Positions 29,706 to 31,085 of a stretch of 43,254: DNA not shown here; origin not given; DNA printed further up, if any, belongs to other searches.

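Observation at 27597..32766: Tightly coupled operon proC / PurD-like ATP-grasp / HAD-like / second Ftr paralog / PfkB kinase: candidate unassigned pathway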

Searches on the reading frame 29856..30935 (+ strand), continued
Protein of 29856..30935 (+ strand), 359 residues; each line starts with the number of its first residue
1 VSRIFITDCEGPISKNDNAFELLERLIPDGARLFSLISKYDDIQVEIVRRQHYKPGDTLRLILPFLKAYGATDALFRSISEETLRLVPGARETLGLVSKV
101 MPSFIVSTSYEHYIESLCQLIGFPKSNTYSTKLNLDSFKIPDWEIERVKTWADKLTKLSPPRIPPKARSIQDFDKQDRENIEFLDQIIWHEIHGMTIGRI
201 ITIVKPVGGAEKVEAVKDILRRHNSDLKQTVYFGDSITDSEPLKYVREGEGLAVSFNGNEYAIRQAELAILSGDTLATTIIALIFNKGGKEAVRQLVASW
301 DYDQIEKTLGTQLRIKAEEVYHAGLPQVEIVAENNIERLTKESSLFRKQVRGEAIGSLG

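Call 42: list_cluster_members(proteins=[P0324, P0332, P0338, P0346, P0366, P0370, P0384, P0298, P0313, P0315])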
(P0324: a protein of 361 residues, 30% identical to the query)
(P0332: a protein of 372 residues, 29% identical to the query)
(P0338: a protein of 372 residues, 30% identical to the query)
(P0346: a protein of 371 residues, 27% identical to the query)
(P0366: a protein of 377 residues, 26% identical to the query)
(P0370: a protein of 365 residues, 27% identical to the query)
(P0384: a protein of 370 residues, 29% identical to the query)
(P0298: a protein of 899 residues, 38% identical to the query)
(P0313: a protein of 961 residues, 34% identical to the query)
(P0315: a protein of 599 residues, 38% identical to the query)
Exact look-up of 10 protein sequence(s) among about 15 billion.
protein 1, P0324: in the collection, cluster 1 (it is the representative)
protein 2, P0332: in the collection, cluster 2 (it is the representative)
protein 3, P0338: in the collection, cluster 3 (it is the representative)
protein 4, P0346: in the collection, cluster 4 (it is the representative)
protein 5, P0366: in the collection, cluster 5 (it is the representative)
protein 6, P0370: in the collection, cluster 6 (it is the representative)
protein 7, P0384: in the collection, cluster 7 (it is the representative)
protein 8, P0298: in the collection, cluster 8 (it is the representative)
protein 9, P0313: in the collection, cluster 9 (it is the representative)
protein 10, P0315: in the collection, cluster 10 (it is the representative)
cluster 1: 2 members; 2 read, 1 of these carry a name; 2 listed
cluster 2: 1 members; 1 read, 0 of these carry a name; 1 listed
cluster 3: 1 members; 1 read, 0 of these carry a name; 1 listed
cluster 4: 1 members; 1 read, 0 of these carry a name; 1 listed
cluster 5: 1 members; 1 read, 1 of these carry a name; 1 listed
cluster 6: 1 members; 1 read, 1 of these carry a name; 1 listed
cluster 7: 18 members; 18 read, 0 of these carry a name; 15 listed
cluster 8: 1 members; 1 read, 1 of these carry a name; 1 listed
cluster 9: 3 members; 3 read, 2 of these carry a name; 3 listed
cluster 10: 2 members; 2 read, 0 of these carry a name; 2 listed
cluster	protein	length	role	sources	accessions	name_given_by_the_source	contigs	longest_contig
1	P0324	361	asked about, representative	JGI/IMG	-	energy-converting hydrogenase A subunit R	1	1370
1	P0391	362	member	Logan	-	-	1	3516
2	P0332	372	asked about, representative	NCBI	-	-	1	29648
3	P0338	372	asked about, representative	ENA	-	-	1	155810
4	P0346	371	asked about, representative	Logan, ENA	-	-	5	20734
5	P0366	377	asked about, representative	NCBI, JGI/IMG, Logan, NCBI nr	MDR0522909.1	MAG: hypothetical protein LBG62_00575 [Candidatus Methanoplasma sp.] | energy-converting hydrogenase A subunit R | hypothetical protein [Candidatus Methanoplasma sp.]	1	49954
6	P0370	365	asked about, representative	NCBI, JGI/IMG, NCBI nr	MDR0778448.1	MAG: hypothetical protein LBE48_03305 [Methanomassiliicoccaceae archaeon] | predicted HAD superfamily phosphohydrolase | hypothetical protein [Methanomassiliicoccaceae archaeon]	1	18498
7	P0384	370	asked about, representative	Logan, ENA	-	-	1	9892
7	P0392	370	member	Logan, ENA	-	-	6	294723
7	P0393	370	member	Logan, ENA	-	-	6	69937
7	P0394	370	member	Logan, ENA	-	-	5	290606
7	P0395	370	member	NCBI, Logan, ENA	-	-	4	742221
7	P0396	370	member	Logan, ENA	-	-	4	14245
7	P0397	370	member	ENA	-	-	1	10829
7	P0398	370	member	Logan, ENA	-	-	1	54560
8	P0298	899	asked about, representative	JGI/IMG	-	energy-converting hydrogenase A subunit R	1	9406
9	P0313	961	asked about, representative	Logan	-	-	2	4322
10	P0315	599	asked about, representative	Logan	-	-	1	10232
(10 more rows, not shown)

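Call 46: search_protein_families(library=pfam, proteins=[L077:7847-8812:+, L077:8858-9817:+, L077:11081-11785:-, L077:11808-13847:-, L073:8721-9359:-, L073:8029-8721:-, L073:11039-11812:-, L073:11843-12742:-, L073:13229-13996:+, L073:14069-15796:+], max_evalue=0.001)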
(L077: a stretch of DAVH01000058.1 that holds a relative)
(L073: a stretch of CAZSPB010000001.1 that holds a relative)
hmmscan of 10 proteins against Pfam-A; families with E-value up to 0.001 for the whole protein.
L077:7847-8812:+ (321 aa): 3 families
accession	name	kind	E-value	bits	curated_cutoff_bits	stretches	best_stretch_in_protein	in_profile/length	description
PF22700.2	MVD-like_N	-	5.9e-46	156.4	27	1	9-161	1-156/157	Diphosphomevalonate decarboxylase-like N-terminal domain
PF00288.32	GHMP_kinases_N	-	1.2e-09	38.7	22.3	1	72-147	4-76/87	GHMP kinases N terminal domain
PF18376.6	MDD_C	-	9.1e-05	22.8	23.2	1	191-297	21-130/186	Mevalonate 5-diphosphate decarboxylase C-terminal domain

L077:8858-9817:+ (319 aa): 1 family
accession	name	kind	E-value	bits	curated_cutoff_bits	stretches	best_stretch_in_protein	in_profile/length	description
PF00294.29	PfkB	-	2e-46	159.2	25.8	1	55-301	33-294/302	pfkB family carbohydrate kinase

L077:11081-11785:- (234 aa): 1 family
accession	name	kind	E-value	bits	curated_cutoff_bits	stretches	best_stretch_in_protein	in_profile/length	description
PF08859.16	DGC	-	1.3e-05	25.6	27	1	162-195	51-85/106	DGC domain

L077:11808-13847:- (679 aa): 3 families
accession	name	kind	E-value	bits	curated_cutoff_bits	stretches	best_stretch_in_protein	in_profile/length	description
PF01968.24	Hydantoinase_A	-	4.7e-29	102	22.9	1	190-324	1-137/291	Hydantoinase/oxoprolinase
PF05378.19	Hydant_A_N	-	1.2e-26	93.9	25.2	1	17-169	2-174/176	Hydantoinase/oxoprolinase N-terminal region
PF13941.12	MutL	-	3.5e-09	36.4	27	1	18-82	3-64/450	MutL protein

L073:8721-9359:- (212 aa): 1 family
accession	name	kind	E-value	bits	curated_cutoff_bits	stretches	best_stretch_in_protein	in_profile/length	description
PF01891.21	CbiM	-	5e-32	111.8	23.1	1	4-210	1-205/205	Cobalt uptake substrate-specific transmembrane region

L073:8029-8721:- (230 aa): 1 family
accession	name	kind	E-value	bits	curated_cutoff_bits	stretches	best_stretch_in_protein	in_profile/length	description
PF02361.21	CbiQ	-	5.3e-18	65.9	25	1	25-200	12-210/216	Cobalt transport protein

L073:11039-11812:- (257 aa): 0 families

L073:11843-12742:- (299 aa): 0 families

L073:13229-13996:+ (255 aa): 0 families

L073:14069-15796:+ (575 aa): 2 families
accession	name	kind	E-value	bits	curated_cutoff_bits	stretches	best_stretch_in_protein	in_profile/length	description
PF00382.24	TFIIB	-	7.3e-35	119.3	23.6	2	391-476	6-91/92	Transcription factor TFIIB repeat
PF08271.17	Zn_Ribbon_TF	-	4.2e-15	55.5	29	1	281-322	2-43/43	TFIIB zinc-binding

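Call 53: find_homologous_proteins(query=A3, max_evalue=1e-20)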
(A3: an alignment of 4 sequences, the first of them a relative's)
Query A3 (4 sequences) (961 aa, profile of the alignment): 20 proteins with E <= 1e-20 among 8000 candidates.
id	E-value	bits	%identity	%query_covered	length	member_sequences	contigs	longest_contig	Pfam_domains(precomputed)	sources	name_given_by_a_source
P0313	0.0e+0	2104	100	100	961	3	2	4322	-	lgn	-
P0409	0.0e+0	1823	83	100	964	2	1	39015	PF02222.28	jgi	-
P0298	0.0e+0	1621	46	95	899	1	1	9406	-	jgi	jgi:energy-converting hydrogenase A subunit R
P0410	0.0e+0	1266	55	100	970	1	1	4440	PF02222.28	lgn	-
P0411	0.0e+0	1266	56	100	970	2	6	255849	-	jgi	-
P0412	0.0e+0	1264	55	100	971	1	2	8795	PF02222.28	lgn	-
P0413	2.8e-178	613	35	55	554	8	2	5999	-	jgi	jgi:hypothetical protein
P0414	2.2e-156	541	36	39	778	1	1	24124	PF01582.26,PF13676.12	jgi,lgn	-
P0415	3.9e-129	450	40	56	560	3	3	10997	PF02222.28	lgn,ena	-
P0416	1.6e-125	438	43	59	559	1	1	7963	PF02222.28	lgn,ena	-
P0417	2.9e-123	431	40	57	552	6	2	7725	PF02222.28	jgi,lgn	jgi:hypothetical protein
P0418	1.2e-119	419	40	59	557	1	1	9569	-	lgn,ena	-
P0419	2.3e-114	401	41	57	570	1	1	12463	-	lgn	-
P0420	2.6e-114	401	37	54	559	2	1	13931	PF02222.28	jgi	-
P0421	4.1e-112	394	38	57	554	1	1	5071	PF02222.28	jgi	jgi:hypothetical protein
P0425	1.8e-93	332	36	49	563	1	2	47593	PF02222.28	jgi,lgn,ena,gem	-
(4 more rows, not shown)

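Call 54: find_encoding_contigs(protein=P0411, flank=10000, max_places=2)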
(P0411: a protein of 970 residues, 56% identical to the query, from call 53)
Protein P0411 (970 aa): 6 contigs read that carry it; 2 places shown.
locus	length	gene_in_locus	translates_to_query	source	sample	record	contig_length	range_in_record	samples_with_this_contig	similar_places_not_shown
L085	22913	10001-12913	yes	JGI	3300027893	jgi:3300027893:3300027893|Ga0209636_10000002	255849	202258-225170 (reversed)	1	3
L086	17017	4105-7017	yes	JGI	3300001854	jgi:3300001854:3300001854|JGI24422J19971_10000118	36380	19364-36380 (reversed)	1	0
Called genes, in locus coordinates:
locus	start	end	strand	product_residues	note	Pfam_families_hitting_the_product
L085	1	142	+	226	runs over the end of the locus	PF00963:Cohesin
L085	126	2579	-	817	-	PF00133:tRNA-synt_1, PF01406:tRNA-synt_1e (faint), PF09334:tRNA-synt_1g, PF08264:Anticodon_1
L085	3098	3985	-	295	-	PF02629:CoA_binding, PF13380:CoA_binding_2, PF13607:Succ_CoA_lig, PF00549:Ligase_CoA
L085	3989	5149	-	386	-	PF01071:GARS_A (weak), PF02786:CPSase_L_D2 (faint), PF08442:ATP-grasp_2, PF13549:ATP-grasp_5, PF24948:Citrate_synth_N, PF00549:Ligase_CoA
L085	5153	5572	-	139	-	PF12802:MarR_2 (weak), PF13545:HTH_Crp_2, PF01022:HTH_5 (weak), PF13412:HTH_24, PF01037:AsnC_trans_reg (weak)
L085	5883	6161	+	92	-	PF01918:Alba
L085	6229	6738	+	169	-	-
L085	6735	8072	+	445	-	PF01336:tRNA_anti-codon, PF00152:tRNA-synt_2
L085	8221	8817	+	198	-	PF26887:Phage_T4_End_IV (weak)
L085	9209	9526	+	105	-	-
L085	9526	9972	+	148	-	-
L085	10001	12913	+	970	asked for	-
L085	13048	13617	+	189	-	-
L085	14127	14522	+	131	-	-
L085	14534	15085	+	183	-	-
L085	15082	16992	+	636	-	PF00005:ABC_tran (faint), PF13476:AAA_23 (faint)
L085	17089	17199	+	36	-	-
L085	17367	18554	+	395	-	PF00145:DNA_methylase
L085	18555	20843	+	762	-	PF13589:HATPase_c_3, PF02518:HATPase_c, PF13589:HATPase_c_3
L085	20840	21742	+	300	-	-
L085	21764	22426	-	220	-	PF00730:HhH-GPD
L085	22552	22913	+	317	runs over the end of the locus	PF13091:PLDc_2, PF09565:RE_NgoFVII (weak)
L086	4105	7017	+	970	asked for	-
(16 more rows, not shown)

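Call 55: find_encoding_contigs(protein=P0409, flank=10000, max_places=1)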
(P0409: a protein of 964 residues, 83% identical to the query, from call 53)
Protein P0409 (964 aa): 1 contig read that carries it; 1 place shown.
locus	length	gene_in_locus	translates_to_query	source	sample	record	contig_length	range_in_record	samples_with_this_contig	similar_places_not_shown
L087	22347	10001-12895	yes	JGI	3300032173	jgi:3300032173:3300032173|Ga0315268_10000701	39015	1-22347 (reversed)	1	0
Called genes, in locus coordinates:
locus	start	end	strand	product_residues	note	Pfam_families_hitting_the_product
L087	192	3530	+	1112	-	PF02384:N6_Mtase, PF20473:MmeI_Mtase, PF07669:Eco57I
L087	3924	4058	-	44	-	-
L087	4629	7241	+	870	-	-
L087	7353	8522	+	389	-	-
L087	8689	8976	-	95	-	-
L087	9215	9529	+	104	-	-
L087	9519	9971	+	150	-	-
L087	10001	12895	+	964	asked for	PF02222:ATP-grasp (faint)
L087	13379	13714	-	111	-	-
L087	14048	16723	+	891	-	PF00580:UvrD-helicase, PF13245:AAA_19, PF13361:UvrD_C, PF13538:UvrD_C_2 (weak), PF01396:Zn_ribbon_Top1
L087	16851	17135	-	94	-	-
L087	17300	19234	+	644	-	PF13289:SIR2_2, PF13433:Peripla_BP_5, PF13458:Peripla_BP_6, PF01094:ANF_receptor (weak)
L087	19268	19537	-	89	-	-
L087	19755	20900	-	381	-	PF04412:AcnX, PF28403:AcnX_2nd, PF28406:AcnX_3rd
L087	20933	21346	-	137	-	PF01989:AcnX_swivel_put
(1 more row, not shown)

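Call 56: find_encoding_contigs(protein=P0425, flank=8000, max_places=1)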
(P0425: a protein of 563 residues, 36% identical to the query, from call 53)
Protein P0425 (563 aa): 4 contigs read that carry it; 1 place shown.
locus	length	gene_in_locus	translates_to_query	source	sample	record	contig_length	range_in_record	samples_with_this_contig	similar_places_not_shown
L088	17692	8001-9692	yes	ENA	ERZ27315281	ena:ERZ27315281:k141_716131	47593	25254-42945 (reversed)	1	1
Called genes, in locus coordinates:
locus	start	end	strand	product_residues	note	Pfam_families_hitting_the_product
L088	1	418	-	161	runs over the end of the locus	-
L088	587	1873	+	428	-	-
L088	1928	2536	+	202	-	-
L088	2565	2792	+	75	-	-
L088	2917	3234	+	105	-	-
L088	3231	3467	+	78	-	PF14452:Multi_ubiq (weak)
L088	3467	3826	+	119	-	-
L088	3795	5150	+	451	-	PF00899:ThiF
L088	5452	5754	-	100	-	-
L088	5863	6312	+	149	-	PF04307:YdjM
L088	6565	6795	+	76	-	-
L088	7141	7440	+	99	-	PF25212:HVO_A0114 (weak)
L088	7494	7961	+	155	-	-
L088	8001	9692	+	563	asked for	PF02222:ATP-grasp (faint)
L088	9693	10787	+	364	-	-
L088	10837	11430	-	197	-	-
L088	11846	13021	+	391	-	PF02771:Acyl-CoA_dh_N, PF02770:Acyl-CoA_dh_M, PF00441:Acyl-CoA_dh_1, PF08028:Acyl-CoA_dh_2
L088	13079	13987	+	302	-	PF18958:DUF5700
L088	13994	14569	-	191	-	PF06197:DUF998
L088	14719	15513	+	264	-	-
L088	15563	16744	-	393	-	PF13404:HTH_AsnC-type (weak), PF13412:HTH_24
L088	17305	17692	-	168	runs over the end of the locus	PF01980:TrmO_N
